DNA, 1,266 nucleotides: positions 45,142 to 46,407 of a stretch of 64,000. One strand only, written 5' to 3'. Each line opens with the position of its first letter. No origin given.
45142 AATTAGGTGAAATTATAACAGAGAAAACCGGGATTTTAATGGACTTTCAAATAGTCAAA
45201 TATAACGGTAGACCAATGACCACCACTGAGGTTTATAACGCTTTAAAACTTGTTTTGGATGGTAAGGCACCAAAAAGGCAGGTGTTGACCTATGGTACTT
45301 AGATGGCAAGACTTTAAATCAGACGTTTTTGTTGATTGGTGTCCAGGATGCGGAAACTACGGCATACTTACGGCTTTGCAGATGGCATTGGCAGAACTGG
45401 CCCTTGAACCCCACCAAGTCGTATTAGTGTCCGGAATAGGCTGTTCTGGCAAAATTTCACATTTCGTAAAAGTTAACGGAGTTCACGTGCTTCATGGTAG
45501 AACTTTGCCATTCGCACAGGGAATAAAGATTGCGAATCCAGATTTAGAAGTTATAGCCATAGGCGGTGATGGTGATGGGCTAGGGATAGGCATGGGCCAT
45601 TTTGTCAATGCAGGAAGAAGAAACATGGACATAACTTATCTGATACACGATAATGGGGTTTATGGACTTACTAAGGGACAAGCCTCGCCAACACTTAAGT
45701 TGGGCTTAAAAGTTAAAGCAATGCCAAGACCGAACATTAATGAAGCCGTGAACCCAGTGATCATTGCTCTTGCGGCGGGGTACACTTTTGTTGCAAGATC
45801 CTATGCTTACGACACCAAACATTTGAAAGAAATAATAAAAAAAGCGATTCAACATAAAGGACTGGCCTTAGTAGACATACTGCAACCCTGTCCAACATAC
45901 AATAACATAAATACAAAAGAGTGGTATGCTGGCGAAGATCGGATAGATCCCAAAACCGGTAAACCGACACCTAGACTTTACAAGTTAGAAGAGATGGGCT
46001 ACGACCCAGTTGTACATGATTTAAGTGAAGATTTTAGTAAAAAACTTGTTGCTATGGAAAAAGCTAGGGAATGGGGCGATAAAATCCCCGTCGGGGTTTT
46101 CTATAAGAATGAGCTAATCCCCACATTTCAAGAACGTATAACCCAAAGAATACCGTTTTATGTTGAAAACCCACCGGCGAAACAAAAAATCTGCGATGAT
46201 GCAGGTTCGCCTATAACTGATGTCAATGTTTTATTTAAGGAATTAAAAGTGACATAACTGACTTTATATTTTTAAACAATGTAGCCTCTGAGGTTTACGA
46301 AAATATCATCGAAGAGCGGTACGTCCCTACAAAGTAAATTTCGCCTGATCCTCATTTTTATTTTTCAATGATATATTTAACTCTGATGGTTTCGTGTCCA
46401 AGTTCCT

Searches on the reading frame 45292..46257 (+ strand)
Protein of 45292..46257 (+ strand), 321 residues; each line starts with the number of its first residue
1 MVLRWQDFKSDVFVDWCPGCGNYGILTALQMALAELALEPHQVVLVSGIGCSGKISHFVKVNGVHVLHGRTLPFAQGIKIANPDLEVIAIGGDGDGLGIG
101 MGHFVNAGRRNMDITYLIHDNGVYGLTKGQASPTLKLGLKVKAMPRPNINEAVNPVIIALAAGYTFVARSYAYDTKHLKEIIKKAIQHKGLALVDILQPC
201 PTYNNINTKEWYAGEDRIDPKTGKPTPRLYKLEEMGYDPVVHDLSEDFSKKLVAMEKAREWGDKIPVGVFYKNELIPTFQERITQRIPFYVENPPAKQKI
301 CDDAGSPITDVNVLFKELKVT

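Call 7: search_protein_families(library=pfam, proteins=[window:45292-46257:+], max_evalue=0.001)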
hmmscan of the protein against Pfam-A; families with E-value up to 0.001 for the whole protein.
window:45292-46257:+ (321 aa): 2 families
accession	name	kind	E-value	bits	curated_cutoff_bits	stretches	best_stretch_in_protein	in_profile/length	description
PF02775.26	TPP_enzyme_C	-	6.6e-31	107.6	21.9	1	49-196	2-151/151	Thiamine pyrophosphate enzyme, C-terminal TPP binding domain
PF12367.13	PFO_beta_C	-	5.7e-19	68.4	24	1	228-284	16-62/66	Pyruvate ferredoxin oxidoreductase beta subunit C terminal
